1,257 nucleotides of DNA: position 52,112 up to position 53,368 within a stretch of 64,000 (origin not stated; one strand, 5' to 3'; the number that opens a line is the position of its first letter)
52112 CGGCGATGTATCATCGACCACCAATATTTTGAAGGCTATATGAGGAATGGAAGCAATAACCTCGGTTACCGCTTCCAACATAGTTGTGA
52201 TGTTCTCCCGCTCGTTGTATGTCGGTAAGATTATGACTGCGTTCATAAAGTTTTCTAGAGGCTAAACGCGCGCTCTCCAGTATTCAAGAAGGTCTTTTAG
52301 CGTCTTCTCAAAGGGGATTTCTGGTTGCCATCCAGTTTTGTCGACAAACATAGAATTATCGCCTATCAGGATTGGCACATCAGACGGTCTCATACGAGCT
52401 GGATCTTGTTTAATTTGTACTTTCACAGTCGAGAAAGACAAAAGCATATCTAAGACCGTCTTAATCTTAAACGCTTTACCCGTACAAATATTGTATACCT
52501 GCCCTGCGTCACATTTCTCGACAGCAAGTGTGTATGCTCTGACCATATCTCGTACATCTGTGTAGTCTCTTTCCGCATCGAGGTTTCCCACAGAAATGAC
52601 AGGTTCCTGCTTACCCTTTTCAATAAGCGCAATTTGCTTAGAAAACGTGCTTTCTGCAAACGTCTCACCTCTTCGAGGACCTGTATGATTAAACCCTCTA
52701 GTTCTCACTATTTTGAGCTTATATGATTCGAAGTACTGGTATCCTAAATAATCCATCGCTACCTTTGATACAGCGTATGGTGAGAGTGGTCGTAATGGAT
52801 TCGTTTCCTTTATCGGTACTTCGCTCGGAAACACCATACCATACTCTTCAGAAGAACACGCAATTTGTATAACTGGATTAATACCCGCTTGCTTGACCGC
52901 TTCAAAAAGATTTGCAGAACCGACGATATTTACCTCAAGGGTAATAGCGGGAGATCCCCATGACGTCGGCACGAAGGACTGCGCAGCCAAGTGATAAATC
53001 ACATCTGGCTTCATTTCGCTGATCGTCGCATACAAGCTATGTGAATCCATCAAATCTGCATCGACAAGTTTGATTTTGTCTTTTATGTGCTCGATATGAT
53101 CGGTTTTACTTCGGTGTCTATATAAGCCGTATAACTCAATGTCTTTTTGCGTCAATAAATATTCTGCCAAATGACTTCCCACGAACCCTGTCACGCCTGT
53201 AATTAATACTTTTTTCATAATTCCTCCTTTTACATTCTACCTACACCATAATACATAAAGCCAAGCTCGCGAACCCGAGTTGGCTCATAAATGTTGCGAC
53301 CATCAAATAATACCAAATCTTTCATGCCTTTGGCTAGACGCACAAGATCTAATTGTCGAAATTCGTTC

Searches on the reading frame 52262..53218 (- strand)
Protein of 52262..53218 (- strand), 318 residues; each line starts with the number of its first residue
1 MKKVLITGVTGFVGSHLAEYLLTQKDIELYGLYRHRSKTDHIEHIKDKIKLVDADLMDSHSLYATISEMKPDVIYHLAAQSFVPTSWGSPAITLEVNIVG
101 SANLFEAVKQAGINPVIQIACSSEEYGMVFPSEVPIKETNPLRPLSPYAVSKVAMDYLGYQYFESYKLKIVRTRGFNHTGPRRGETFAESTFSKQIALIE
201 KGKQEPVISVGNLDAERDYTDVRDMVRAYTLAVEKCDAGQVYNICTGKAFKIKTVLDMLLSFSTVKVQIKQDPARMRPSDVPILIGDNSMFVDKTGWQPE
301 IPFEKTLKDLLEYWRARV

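Call 40: search_protein_families(library=pfam, proteins=[window:52262-53218:-], max_evalue=0.00001)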
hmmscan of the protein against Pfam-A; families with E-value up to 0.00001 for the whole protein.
window:52262-53218:- (318 aa): 7 families
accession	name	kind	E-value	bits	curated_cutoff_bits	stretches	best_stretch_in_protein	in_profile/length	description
PF16363.11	GDP_Man_Dehyd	-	6e-83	279.5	27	1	5-309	1-331/332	GDP-mannose 4,6 dehydratase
PF01370.27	Epimerase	-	1.5e-58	198.5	20.9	1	4-245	1-240/240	NAD dependent epimerase/dehydratase family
PF02719.21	Polysacc_synt_2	-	1.1e-14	54.8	20.2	1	4-120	1-127/293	Polysaccharide biosynthesis protein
PF04321.23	RmlD_sub_bind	-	1.4e-13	51.1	27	1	3-173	2-148/287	RmlD substrate binding domain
PF01073.25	3Beta_HSD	-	1.3e-09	37.9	22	1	5-131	1-122/280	3-beta hydroxysteroid dehydrogenase/isomerase family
PF13460.12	NAD_binding_10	-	9.4e-09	35.8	27.2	1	8-120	1-97/184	NAD(P)H-binding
PF07993.18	NAD_binding_4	-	1.9e-07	31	20.1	1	6-60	1-74/258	Male sterility protein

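Call 51: search_protein_families(library=ncbifam, proteins=[window:52262-53218:-], max_evalue=1e-20)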
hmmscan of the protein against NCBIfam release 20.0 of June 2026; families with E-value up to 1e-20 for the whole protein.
window:52262-53218:- (318 aa): 7 families
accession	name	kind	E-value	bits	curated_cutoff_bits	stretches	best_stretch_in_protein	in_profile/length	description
TIGR01472.1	gmd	equivalog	6.3e-57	193.3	415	1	2-312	1-336/342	GDP-mannose 4,6-dehydratase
TIGR04180.1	EDH_00030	hypoth_equivalog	1.6e-49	168.6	475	1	4-300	1-295/297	NAD-dependent 4,6-dehydratase LegB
TIGR01181.1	dTDP_gluc_dehyt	equivalog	2.2e-42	145.3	365.1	1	3-314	1-311/321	dTDP-glucose 4,6-dehydratase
TIGR01179.1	galE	equivalog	7.5e-38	130.2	262.3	1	3-312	1-323/332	UDP-glucose 4-epimerase GalE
TIGR02622.1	CDP_4_6_dhtase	equivalog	2.1e-30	106.1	278.45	1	2-315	5-331/352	CDP-glucose 4,6-dehydratase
NF007582.0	PRK10217.1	equivalog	3.4e-23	82.3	698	1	1-253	1-260/355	dTDP-glucose 4,6-dehydratase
NF007490.0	PRK10084.1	subfamily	7.1e-22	77.9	649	0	3-110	2-113/361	dTDP-glucose 4,6-dehydratase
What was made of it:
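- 52262..53218 (-): GMD/Rmd-family SDR (SSEEYG), the only GDP-sugar-type enzyme seen in the window. It is a possible source or user of GDP-4-keto-6-deoxymannose if the dehydratase is GDP-dependent. It lies 51 kb away, so the link is speculative. Calls 40, 51 (gmd model 193 bits, cut-off 415), 53 (Rmd 2pk3, E 1.2e-84; GDP-heptose 4,6-dehydratase 7us5, 3e-73).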

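Call 53: search_solved_structures(query=window:52262-53218:-, max_evalue=1e-25, show_alignments=0)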
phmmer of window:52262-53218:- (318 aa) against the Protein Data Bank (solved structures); distinct sequences matched with E-value up to 1e-25: 19.
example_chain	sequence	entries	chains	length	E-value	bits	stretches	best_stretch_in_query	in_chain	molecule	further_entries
2pk3_A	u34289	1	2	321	1.2e-84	287.5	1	3-315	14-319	GDP-6-deoxy-D-lyxo-4-hexulose reductase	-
7us5_A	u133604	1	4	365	3e-73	250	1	2-316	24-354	GDP-D-GLYCERO-D-MANNO-HEPTOSE 4,6-DEHYDRATASE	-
6x3b_A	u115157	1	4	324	1.3e-55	192.1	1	55-318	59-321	GDP-6-deoxy-D-mannose reductase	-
5uzh_A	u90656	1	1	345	9.6e-46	159.7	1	2-312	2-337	NafoA.00085.b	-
1db3_A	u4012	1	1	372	2.7e-45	158.2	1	2-268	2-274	GDP-MANNOSE 4,6-DEHYDRATASE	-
6gpj_A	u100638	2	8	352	6.2e-43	150.5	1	4-256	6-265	GDP-mannose 4,6 dehydratase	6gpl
5in4_A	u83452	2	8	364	8.2e-43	150.1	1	4-311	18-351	GDP-mannose 4,6 dehydratase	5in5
1t2a_A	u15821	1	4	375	8.3e-43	150.1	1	4-256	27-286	GDP-mannose 4,6 dehydratase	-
6q94_B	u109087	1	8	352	1.4e-42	149.3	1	4-311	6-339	GDP-mannose 4,6 dehydratase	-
6gpk_A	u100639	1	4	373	2e-42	148.8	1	4-256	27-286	GDP-mannose 4,6 dehydratase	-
7kf3_A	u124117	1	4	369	4.9e-42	147.6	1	2-257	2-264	GDP-mannose 4,6-dehydratase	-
1n7g_A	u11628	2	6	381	2.8e-41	145.1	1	3-311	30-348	GDP-D-mannose-4,6-dehydratase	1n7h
4lw8_A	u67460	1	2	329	1.8e-39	139.1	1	3-316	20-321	Putative epimerase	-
1rpn_A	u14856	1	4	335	1.1e-38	136.6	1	3-312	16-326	GDP-mannose 4,6-dehydratase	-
2z1m_A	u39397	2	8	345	1.6e-38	136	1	2-257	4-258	GDP-D-mannose dehydratase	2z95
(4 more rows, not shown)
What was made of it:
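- On ColD subtype (reductase-independent, glutamate-regenerated): A GMD/Rmd-like gene lies 51 kb away (call 53).
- A GMD/Rmd-like gene exists in the window (call 53). The window holds a GMD/Rmd-like gene (call 53).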
